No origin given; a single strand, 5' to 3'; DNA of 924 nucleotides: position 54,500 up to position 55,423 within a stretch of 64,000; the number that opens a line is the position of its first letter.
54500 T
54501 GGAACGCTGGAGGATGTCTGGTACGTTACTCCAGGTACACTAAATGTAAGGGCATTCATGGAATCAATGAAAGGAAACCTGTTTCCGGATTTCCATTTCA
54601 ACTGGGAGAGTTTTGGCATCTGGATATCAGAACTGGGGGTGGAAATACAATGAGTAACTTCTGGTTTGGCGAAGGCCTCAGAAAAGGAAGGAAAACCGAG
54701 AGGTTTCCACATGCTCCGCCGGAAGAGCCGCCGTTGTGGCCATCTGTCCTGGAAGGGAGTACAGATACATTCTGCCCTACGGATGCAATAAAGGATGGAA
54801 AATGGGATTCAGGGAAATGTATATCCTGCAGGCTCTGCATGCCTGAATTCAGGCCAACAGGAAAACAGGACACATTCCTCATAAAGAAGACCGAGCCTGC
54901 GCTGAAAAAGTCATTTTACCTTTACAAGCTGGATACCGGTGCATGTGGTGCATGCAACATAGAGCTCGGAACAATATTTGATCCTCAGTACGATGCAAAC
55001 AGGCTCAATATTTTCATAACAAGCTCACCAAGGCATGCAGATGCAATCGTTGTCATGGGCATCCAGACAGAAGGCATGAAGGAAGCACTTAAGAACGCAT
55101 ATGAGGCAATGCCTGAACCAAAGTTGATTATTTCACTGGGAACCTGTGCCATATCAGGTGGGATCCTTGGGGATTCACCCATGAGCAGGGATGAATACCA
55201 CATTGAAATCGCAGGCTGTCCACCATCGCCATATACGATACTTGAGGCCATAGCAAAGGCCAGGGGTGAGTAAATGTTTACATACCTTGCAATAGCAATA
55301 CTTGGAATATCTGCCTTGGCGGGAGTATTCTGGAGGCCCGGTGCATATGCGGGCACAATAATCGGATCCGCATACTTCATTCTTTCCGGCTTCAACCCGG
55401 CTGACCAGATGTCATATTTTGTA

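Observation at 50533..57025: Six-gene group-4-hydrogenase/complex-I-like membrane module with a cysteine-free 'large subunit' (Ehr-like)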

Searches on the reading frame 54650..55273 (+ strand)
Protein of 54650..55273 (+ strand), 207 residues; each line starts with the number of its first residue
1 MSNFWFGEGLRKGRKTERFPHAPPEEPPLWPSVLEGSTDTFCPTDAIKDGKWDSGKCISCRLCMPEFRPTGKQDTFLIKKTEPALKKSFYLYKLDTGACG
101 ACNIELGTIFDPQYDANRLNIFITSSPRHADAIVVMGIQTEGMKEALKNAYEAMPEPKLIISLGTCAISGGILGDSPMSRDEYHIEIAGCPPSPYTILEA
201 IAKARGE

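Call 4: search_protein_families(library=pfam, proteins=[window:54650-55273:+], max_evalue=0.01)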
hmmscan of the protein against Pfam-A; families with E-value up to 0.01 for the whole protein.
window:54650-55273:+ (207 aa): 2 families
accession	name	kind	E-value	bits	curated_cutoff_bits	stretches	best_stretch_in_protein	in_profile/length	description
PF01058.29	Oxidored_q6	-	8e-22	77.8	27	1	99-203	1-127/128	NADH ubiquinone oxidoreductase, 20 Kd subunit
PF00037.32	Fer4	-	0.0027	17.9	21.1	0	52-65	3-16/24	4Fe-4S binding domain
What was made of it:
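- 54650..55273 (+): EhrS: fusion of a truncated HyfH/NuoI-like ferredoxin domain with a NuoB/HycG-like small subunit (207 aa). PF01058, E 8e-22 (call 4).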

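Call 9: search_protein_families(library=ncbifam, proteins=[window:54650-55273:+], max_evalue=0.01)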
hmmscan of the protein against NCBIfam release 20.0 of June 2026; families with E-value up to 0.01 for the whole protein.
window:54650-55273:+ (207 aa): 11 families
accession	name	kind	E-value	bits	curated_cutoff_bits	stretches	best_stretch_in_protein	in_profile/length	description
NF005012.1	PRK06411.1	subfamily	1.1e-24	86.8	116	1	86-203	33-153/166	NADH-quinone oxidoreductase subunit NuoB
TIGR01957.1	nuoB_fam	subfamily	6e-22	78.1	142.7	1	91-203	19-137/145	NADH-quinone oxidoreductase subunit B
NF011390.0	PRK14815.1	equivalog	4.7e-17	61.9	281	1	100-205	43-154/183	NADH dehydrogenase subunit B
NF011395.0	PRK14820.1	equivalog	2e-16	60.3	263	1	90-203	34-152/180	NADH-quinone oxidoreductase subunit B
NF011391.0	PRK14816.1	equivalog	9.5e-16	58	283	1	96-198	58-167/196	NADH-quinone oxidoreductase subunit B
NF011393.0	PRK14818.1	equivalog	1.1e-15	57.7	255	1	90-203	32-150/173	NADH dehydrogenase subunit B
NF011389.0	PRK14814.1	equivalog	1.4e-15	57.6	285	1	88-204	34-153/186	NADH dehydrogenase subunit B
NF011388.0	PRK14813.1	equivalog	5.2e-15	55.8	294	1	100-176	38-114/189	NADH dehydrogenase subunit B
NF011394.0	PRK14819.1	equivalog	1.3e-14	54.4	312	1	100-201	41-149/264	NADH-quinone oxidoreductase subunit B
NF009808.0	PRK13292.1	equivalog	2.2e-13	49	1156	1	100-201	35-142/791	NADH-quinone oxidoreductase subunit B/C/D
NF011392.0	PRK14817.1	equivalog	4.4e-13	49.3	271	1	79-201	28-153/182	NADH-quinone oxidoreductase subunit B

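Call 17: search_solved_structures(query=window:54650-55273:+, max_evalue=0.01, show_alignments=3)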
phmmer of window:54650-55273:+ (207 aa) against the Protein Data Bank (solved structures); distinct sequences matched with E-value up to 0.01: 45.
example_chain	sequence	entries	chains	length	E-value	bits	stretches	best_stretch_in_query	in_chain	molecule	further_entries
7z0s_G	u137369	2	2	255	2.8e-22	82.6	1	84-206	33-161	Formate hydrogenlyase subunit 7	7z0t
6cfw_J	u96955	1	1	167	8.6e-22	81.1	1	87-203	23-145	Probable membrane-bound hydrogenase subunit mbhJ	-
7wfg_K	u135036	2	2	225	1.4e-16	64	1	100-205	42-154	NAD(P)H-quinone oxidoreductase subunit K, chloroplastic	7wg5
7eu3_K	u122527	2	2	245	2.9e-16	63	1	100-205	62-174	NAD(P)H-quinone oxidoreductase subunit K, chloroplastic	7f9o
9grx_K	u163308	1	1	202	2.9e-16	63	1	100-205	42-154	NAD(P)H-quinone oxidoreductase subunit K, chloroplastic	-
8b9z_B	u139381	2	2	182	4.3e-16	62.5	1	99-200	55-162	LD31474p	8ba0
6hum_K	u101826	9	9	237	4.4e-16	62.4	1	100-205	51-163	NAD(P)H-quinone oxidoreductase subunit K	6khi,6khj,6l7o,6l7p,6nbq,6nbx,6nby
8esw_S7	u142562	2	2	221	6.9e-16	61.8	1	99-200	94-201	LD31474p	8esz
9ti4_E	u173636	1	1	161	1.2e-15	61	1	97-202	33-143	NADH dehydrogenase [ubiquinone] iron-sulfur protein 7, mitochondrial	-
5xtb_C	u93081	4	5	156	1.2e-15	60.9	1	99-202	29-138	NADH dehydrogenase [ubiquinone] iron-sulfur protein 7, mitochondrial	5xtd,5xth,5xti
6g2j_B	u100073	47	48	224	1.3e-15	60.9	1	97-202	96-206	NADH dehydrogenase [ubiquinone] iron-sulfur protein 7, mitochondrial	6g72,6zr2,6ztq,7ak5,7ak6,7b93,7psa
5lc5_B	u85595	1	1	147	1.4e-15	60.8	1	99-202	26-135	NADH dehydrogenase [ubiquinone] iron-sulfur protein 7, mitochondrial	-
7zeb_6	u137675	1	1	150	1.6e-15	60.6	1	99-202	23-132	NADH dehydrogenase [ubiquinone] iron-sulfur protein 7, mitochondrial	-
9w2u_B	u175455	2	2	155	1.6e-15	60.6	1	99-202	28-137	NADH dehydrogenase [ubiquinone] iron-sulfur protein 7, mitochondrial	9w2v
7zd6_6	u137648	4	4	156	1.6e-15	60.6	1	99-202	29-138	NADH dehydrogenase [ubiquinone] iron-sulfur protein 7, mitochondrial | Complex I-20kD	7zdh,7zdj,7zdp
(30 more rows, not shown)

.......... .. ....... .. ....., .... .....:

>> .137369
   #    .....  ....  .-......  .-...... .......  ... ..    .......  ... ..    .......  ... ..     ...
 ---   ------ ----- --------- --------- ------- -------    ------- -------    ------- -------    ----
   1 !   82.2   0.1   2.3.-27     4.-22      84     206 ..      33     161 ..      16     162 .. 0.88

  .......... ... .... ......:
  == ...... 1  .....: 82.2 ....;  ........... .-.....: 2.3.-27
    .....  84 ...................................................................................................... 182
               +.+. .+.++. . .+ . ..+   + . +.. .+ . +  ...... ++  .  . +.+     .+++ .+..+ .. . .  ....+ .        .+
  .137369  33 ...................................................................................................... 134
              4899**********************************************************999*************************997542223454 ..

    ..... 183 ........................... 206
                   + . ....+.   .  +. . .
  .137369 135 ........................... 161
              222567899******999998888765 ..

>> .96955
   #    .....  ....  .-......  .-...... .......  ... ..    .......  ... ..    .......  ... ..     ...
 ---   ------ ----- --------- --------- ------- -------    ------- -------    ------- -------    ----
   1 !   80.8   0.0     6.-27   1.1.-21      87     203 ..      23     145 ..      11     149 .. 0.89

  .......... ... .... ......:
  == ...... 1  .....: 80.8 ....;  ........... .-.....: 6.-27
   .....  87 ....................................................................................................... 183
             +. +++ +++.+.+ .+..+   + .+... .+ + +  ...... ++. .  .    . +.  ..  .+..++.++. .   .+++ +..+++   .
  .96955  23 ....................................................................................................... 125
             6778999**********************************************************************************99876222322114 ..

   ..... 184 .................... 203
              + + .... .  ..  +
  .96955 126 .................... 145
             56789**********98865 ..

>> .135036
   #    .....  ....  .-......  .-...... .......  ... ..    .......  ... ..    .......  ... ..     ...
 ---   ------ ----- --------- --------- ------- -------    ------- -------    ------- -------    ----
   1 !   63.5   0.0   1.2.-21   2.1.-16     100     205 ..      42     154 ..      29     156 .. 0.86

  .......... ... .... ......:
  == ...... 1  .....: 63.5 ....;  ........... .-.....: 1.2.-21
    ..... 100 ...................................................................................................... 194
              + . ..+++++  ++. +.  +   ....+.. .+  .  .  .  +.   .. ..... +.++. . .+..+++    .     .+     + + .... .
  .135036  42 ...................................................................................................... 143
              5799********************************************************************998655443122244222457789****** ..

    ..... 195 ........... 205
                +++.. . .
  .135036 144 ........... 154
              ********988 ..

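Call 62: find_homologous_proteins(query=window:54650-55270:+, max_evalue=0.00001)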
Query window:54650-55270:+ (207 aa): 665 proteins with E <= 0.00001 among 738 candidates; the best 120 are listed.
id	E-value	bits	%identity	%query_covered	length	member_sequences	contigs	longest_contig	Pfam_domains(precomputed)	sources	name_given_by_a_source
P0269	7.8e-141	485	100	100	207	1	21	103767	PF01058.30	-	-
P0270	4.1e-122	424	84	100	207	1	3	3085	PF01058.30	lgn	-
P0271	1.8e-117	409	82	100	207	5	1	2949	PF01058.30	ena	-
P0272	1.9e-116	405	80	100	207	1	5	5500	PF01058.30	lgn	-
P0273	2.5e-116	405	81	100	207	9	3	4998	PF01058.30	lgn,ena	-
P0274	2.7e-114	398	78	100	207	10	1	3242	PF01058.30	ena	-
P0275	1.8e-104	366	71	100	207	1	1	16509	PF01058.30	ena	-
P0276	2.0e-104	366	74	100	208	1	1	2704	PF01058.30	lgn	-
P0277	5.0e-104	365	73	100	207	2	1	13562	PF01058.30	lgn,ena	-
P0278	1.9e-103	363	74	100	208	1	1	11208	PF01058.30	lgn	-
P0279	9.9e-103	360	73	100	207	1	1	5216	PF01058.30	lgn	-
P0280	4.9e-101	355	71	100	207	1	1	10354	PF01058.30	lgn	-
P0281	1.0e-99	351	72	100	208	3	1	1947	PF01058.30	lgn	-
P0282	7.6e-99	348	71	100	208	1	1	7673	PF01058.30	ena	-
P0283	1.4e-97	344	71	100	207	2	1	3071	PF01058.30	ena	-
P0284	1.6e-97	343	68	100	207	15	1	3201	PF01058.30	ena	-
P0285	3.6e-97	342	71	100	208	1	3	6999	PF01058.30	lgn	-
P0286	8.2e-94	331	68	100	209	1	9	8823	PF01058.30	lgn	-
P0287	1.8e-93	330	66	100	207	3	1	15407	PF01058.30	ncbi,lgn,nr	ncbi:MAG: NADH:ubiquinone oxidoreductase [Candidatus Thermoplasmatota archaeon]|nr:NADH:ubiquinone o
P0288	2.4e-93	330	67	100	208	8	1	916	PF01058.30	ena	-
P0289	2.8e-93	330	67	100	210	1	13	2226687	PF01058.30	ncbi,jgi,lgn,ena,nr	ncbi:NADH:ubiquinone oxidoreductase [uncultured archaeon]|nr:NADH:ubiquinone oxidoreductase [uncultu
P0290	7.6e-93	328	66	100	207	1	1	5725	PF01058.30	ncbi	ncbi:MAG: hypothetical protein QXP70_05845 [Methanomassiliicoccales archaeon]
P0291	1.7e-92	327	65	100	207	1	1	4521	PF01058.30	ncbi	-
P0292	3.4e-92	326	67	100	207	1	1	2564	PF01058.30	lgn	-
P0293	6.6e-92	325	65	100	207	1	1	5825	PF01058.30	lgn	-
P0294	7.9e-92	325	67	100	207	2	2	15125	PF01058.30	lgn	-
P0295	9.6e-92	325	65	100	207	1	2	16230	PF01058.30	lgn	-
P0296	4.5e-91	322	65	100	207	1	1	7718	PF01058.30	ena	-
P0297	9.7e-91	321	67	100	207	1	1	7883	PF01058.30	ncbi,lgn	-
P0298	3.9e-90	319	65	100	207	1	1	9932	PF01058.30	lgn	-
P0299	1.3e-89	318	65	100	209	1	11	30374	PF01058.30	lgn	-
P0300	2.3e-88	314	65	100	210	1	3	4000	PF01058.30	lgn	-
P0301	1.4e-87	311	63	99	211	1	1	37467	PF01058.30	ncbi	ncbi:MAG: NADH:ubiquinone oxidoreductase [Thermoprotei archaeon]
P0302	3.8e-87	309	63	100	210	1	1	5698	PF01058.30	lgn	-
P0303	8.6e-87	308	61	99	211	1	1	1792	PF01058.30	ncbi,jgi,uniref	ncbi:NADH ubiquinone oxidoreductase, 20 kDa subunit [mine drainage metagenome]|uniref:NADH ubiquinon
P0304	3.3e-86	306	60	99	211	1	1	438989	PF01058.30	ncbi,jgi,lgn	-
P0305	5.7e-86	306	62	99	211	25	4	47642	PF01058.30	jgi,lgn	jgi:Ni,Fe-hydrogenase III small subunit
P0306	3.8e-85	303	61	100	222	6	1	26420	PF01058.30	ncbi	ncbi:MAG: NADH-quinone oxidoreductase subunit B family protein [Thermoplasmataceae archaeon]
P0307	7.0e-85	302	61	100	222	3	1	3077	PF01058.30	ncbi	-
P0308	5.4e-84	299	60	99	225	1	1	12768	PF01058.30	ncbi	-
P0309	6.7e-84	299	59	100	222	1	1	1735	PF01058.30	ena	-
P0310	6.8e-84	299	59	100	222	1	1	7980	PF01058.30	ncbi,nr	ncbi:MAG: NADH-quinone oxidoreductase subunit B family protein [Candidatus Thermoplasmatota archaeon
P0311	8.8e-84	299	60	99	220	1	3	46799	PF01058.30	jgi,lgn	-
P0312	9.9e-84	298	59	100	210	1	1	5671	PF01058.30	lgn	-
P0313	1.5e-83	298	59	99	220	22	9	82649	PF01058.30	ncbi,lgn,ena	-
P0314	2.0e-83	297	60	100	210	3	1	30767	PF01058.30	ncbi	-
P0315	2.6e-83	297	61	100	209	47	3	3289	PF01058.30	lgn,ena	-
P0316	3.5e-83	297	59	100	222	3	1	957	PF01058.30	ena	-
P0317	3.6e-83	297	61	99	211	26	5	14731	PF01058.30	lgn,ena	-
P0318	3.8e-83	296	58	100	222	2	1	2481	PF01058.30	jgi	jgi:Ni,Fe-hydrogenase III small subunit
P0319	3.9e-83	296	60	100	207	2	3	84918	PF01058.30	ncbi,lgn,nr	ncbi:MAG: NADH:ubiquinone oxidoreductase [Thermoplasmatales archaeon B_DKE]|nr:MAG: NADH:ubiquinone 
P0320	4.1e-83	296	60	100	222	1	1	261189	PF01058.30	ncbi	ncbi:MAG: NADH:ubiquinone oxidoreductase [Thermoplasmataceae archaeon]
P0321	6.2e-82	292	59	100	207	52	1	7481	PF01058.30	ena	-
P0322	8.6e-82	292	58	100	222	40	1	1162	PF01058.30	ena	-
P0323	1.1e-81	292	60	100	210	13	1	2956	PF01058.30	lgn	-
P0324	4.0e-81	290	59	100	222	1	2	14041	PF25160.2,PF01058.30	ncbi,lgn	-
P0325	1.2e-80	288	60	100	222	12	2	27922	PF01058.30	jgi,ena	jgi:Ni,Fe-hydrogenase III small subunit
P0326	1.4e-80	288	59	100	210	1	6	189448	PF01058.30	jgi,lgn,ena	jgi:Ni,Fe-hydrogenase III small subunit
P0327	1.4e-80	288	57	100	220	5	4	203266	PF01058.30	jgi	jgi:Ni,Fe-hydrogenase III small subunit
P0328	2.1e-80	287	57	99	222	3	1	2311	PF01058.30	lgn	-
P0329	1.0e-78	282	58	100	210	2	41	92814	PF01058.30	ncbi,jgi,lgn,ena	jgi:Ni,Fe-hydrogenase III small subunit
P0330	2.3e-78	281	59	100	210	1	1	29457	PF01058.30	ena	-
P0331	4.1e-78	280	59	100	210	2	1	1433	PF01058.30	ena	-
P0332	2.0e-77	278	57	99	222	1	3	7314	PF01058.30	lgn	-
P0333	3.1e-77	277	56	100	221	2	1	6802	PF01058.30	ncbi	ncbi:MAG: NADH-quinone oxidoreductase subunit B family protein [Thermoplasmata archaeon]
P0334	2.5e-75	271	55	100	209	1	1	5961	PF01058.30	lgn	-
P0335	1.3e-72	262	54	100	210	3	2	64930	PF01058.30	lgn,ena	-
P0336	2.7e-70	254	53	98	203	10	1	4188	PF01058.30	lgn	-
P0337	3.2e-69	251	55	97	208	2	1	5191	PF01058.30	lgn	-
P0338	5.7e-69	250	55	98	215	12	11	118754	PF01058.30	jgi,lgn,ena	jgi:Ni,Fe-hydrogenase III small subunit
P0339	8.2e-69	250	56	98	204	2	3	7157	PF01058.30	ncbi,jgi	jgi:Ni,Fe-hydrogenase III small subunit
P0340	6.7e-68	247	51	99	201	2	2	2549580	PF01058.30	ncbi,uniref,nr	ncbi:NADH:ubiquinone oxidoreductase [Sulfolobus sp. E5-1-F]|uniref:NADH-quinone oxidoreductase subun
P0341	1.1e-67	246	53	100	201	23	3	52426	PF01058.30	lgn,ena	-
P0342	7.4e-67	243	50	100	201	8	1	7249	PF01058.30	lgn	-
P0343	1.7e-66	242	53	99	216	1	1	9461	PF01058.30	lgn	-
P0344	5.6e-65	237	62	73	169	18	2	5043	PF01058.30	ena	-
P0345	1.5e-64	236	49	99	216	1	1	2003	PF01058.30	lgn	-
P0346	2.6e-64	235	52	100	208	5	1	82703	PF01058.30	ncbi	ncbi:MAG: NADH-quinone oxidoreductase subunit B family protein [Thermoplasmata archaeon]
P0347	5.7e-64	234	51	98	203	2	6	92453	PF01058.30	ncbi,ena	-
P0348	1.5e-63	232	50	99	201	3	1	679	PF01058.30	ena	-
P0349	2.5e-63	232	52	99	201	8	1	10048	PF01058.30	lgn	-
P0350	1.2e-61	226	52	97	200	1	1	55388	PF01058.30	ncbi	ncbi:MAG: NADH:ubiquinone oxidoreductase [Ferroplasma sp.]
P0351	6.2e-61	224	48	99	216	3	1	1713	PF01058.30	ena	-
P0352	1.5e-60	223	50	98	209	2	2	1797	PF25160.2,PF01058.30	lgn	-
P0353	1.6e-59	219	49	98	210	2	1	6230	PF01058.30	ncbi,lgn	-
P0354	9.5e-57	210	47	99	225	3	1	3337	PF25160.2,PF01058.30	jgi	jgi:Ni,Fe-hydrogenase III small subunit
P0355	3.9e-56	208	49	98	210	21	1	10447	PF01058.30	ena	-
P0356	1.1e-53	200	48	98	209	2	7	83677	PF01058.30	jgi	jgi:Ni,Fe-hydrogenase III small subunit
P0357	4.2e-51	192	44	98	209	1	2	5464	PF01058.30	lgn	-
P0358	2.1e-49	186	65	59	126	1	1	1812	PF01058.30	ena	-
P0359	8.2e-42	161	38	99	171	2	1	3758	PF01058.30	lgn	-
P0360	3.1e-31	127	33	98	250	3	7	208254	PF01058.30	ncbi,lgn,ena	-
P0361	1.6e-28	118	30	93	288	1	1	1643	PF12837.13,PF00037.33,PF13484.12,PF12838.13,PF13237.12,PF01058.30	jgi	jgi:Ni,Fe-hydrogenase III small subunit/formate hydrogenlyase subunit 6/NADH:ubiquinone oxidoreducta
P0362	1.8e-28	118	34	82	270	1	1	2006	PF14697.12,PF12797.13,PF12837.13,PF00037.33,PF13484.12,PF12838.13,PF13237.12,PF01058.30,PF13187.12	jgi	jgi:Ni,Fe-hydrogenase III small subunit/formate hydrogenlyase subunit 6/NADH:ubiquinone oxidoreducta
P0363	2.0e-28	118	36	85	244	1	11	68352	PF01058.30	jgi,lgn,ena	jgi:Ni,Fe-hydrogenase III small subunit/ferredoxin-like protein FixX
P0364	2.3e-28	117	29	94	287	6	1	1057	PF12837.13,PF00037.33,PF13484.12,PF12838.13,PF13237.12,PF01058.30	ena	-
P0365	3.4e-28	117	33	94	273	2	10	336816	PF12797.13,PF12837.13,PF00037.33,PF13484.12,PF12838.13,PF13237.12,PF01058.30,PF13187.12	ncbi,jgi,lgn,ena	jgi:Ni,Fe-hydrogenase III small subunit/formate hydrogenlyase subunit 6/NADH:ubiquinone oxidoreducta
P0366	4.5e-28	116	37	85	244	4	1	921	PF01058.30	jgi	jgi:Ni,Fe-hydrogenase III small subunit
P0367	1.2e-27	115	32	94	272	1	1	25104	PF12837.13,PF00037.33,PF12838.13,PF13237.12,PF01058.30,PF13187.12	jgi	jgi:Ni,Fe-hydrogenase III small subunit/formate hydrogenlyase subunit 6/NADH:ubiquinone oxidoreducta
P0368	3.1e-27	114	29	93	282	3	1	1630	PF12837.13,PF00037.33,PF13484.12,PF12838.13,PF13237.12,PF01058.30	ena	-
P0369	5.0e-27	113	29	93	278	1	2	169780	PF12837.13,PF00037.33,PF13484.12,PF12838.13,PF13237.12,PF13183.12,PF01058.30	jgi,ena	-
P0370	5.5e-27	113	32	94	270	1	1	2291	PF00037.33,PF12838.13,PF13237.12,PF01058.30,PF13187.12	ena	-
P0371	7.9e-27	112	41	58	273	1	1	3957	PF14697.12,PF12837.13,PF00037.33,PF13484.12,PF12838.13,PF13237.12,PF01058.30,PF13187.12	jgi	jgi:Ni,Fe-hydrogenase III small subunit/formate hydrogenlyase subunit 6/NADH:ubiquinone oxidoreducta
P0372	9.8e-27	112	38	80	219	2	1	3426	PF00037.33,PF13484.12,PF12838.13,PF13237.12,PF01058.30,PF13187.12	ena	-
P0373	1.8e-26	111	33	84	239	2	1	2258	PF12837.13,PF00037.33,PF13484.12,PF12838.13,PF13237.12,PF01058.30,PF13187.12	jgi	-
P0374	1.9e-26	111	31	94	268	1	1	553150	PF12837.13,PF00037.33,PF12838.13,PF13237.12,PF01058.30,PF13187.12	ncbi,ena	-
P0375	2.8e-26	111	37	66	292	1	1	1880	PF12837.13,PF00037.33,PF13484.12,PF12838.13,PF25160.2,PF13237.12,PF01058.30,PF13187.12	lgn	-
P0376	3.7e-26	110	34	72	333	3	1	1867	PF12837.13,PF00037.33,PF13484.12,PF12838.13,PF13237.12,PF01058.30,PF13187.12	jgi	jgi:Ni,Fe-hydrogenase III small subunit/formate hydrogenlyase subunit 6/NADH:ubiquinone oxidoreducta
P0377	5.0e-26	110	29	94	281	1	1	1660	PF12837.13,PF00037.33,PF13484.12,PF12838.13,PF13237.12,PF01058.30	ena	-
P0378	5.2e-26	110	43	58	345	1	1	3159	PF12837.13,PF00037.33,PF13484.12,PF12838.13,PF13237.12,PF01058.30,PF13187.12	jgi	jgi:Ni,Fe-hydrogenase III small subunit/Fe-S-cluster-containing hydrogenase component 2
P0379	6.0e-26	109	39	58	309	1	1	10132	PF12837.13,PF00037.33,PF13484.12,PF12838.13,PF13237.12,PF01058.30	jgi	jgi:Ni,Fe-hydrogenase III small subunit/formate hydrogenlyase subunit 6/NADH:ubiquinone oxidoreducta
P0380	6.3e-26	109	32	93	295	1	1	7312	PF12837.13,PF00037.33,PF12838.13,PF25160.2,PF13237.12,PF01058.30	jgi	jgi:Ni,Fe-hydrogenase III small subunit/formate hydrogenlyase subunit 6/NADH:ubiquinone oxidoreducta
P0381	6.6e-26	109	29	96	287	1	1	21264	PF01058.30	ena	-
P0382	8.8e-26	109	39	62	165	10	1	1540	PF01058.30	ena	-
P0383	1.0e-25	109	33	94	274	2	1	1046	PF14697.12,PF12797.13,PF12837.13,PF00037.33,PF13484.12,PF12838.13,PF13237.12,PF01058.30,PF13187.12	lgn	-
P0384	1.1e-25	109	31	96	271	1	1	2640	PF00037.33,PF13484.12,PF12838.13,PF13237.12,PF01058.30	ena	-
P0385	1.3e-25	108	40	59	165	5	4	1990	PF01058.30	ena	-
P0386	1.3e-25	108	39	57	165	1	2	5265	PF01058.30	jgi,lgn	jgi:Ni,Fe-hydrogenase III small subunit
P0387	1.8e-25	108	37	64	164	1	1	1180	PF01058.30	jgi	jgi:Ni,Fe-hydrogenase III small subunit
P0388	1.9e-25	108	39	67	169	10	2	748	PF01058.30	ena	-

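Call 75: predict_structure(alignment_id=A5)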
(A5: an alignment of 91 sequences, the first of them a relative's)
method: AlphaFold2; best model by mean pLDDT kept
length: 207 residues; sequences in the alignment: 91
mean_pLDDT: 89.4   pTM: 0.85
mean pLDDT of the five models: 89.4, 88.5, 88.3, 88.1, 87.7
residues with pLDDT >= 90: 152; 70-90: 38; 50-70: 12; < 50: 5
segments of 3 or more residues with pLDDT < 50: 12-15
pLDDT, mean of each block of 10 residues (from residue 1): 55 60 85 93 94 96 95 95 90 89 92 82 95 96 93 96 97 94 97 94 88
secondary structure, 60 per line:
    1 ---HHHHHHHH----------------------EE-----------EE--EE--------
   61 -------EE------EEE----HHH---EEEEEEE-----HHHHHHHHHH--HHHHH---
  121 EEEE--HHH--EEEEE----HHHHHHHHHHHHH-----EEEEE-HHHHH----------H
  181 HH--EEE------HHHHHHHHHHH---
elements in order: H4-11 E76-78 E89-95 H101-110 H113-117 E121-124 E132-136 H141-153 E159-163 H165-169 E185-187 H194-204
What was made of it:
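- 54650..55273 (+): The AlphaFold2 model has mean pLDDT 89 and is confident for the N-terminal domain (call 75).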

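Call 79: fold_search(model_id=the predicted structure, library=pdb)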
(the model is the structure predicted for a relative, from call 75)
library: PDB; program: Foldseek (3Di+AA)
matches with E <= 10: 1220; with E <= 0.001: 77
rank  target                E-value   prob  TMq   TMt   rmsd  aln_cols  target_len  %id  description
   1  7z0s_G                4.3e-12  1.00  0.55  0.46   2.3       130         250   37  Structure of the Escherichia coli formate hydrogenlyase complex (anaerobic preparation, without formate dehydrogenase  (released 2022-09-28)
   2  7z0t_G                5.7e-11  1.00  0.55  0.46   2.3       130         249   37  Structure of the Escherichia coli formate hydrogenlyase complex (aerobic preparation, composite structure) (released 2022-09-28)
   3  6cfw_J                8.3e-11  1.00  0.53  0.75   3.6       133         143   32  cryoEM structure of a respiratory membrane-bound hydrogenase (released 2018-05-23)
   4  8qby_B                1.7e-09  1.00  0.51  0.70   2.9       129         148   30  Respiratory complex I from Paracoccus denitrificans in MSP2N2 nanodiscs (released 2024-09-11)
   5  9i4i_E                1.7e-09  1.00  0.52  0.65   2.9       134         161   31  High resolution Cryo-EM structure of human complex I in mitochondria (released 2025-11-12)
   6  5gup_I                1.7e-09  1.00  0.52  0.67   3.0       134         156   31  Cryo-EM structure of mammalian respiratory supercomplex I1III2IV1 (released 2017-03-29)
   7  5gpn_a                1.8e-09  1.00  0.52  0.72   2.6       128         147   31  Architecture of mammalian respirasome (released 2017-04-05)
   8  7r43_B                3.0e-09  1.00  0.51  0.68   2.9       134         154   30  Bovine complex I in the presence of IM1761092, active class iii (Composite map) (released 2023-02-08)
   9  6l7p_K                3.4e-09  1.00  0.52  0.54   2.4       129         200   34  cryo-EM structure of cyanobacteria NDH-1LdelV complex (released 2020-02-19)
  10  6zr2_B                3.6e-09  1.00  0.51  0.67   2.9       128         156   30  Cryo-EM structure of respiratory complex I in the active state from Mus musculus at 3.1 A (released 2020-10-21)
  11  6q9d_S7               3.6e-09  1.00  0.52  0.67   2.9       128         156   30  CI Peripheral Arm focused refinement from Ovine respiratory SC I+III2 (released 2019-08-21)
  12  7aqr_B                4.0e-09  1.00  0.48  0.62   5.1       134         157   27  Cryo-EM structure of Arabidopsis thaliana Complex-I (peripheral arm) (released 2021-12-08)
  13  6l7o_K                4.9e-09  1.00  0.51  0.51   2.9       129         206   32  cryo-EM structure of cyanobacteria Fd-NDH-1L complex (released 2020-02-19)
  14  8b9z_B                5.5e-09  1.00  0.47  0.53   5.4       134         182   29  Drosophila melanogaster complex I in the Active state (Dm1) (released 2023-01-18)
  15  8pw5_6                6.6e-09  1.00  0.46  0.60   5.5       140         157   28  CS respirasome from murine liver (released 2024-04-24)
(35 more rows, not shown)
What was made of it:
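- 54650..55273 (+): Best solved structures are HycG 7z0s_G and MbhJ (calls 17, 79).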
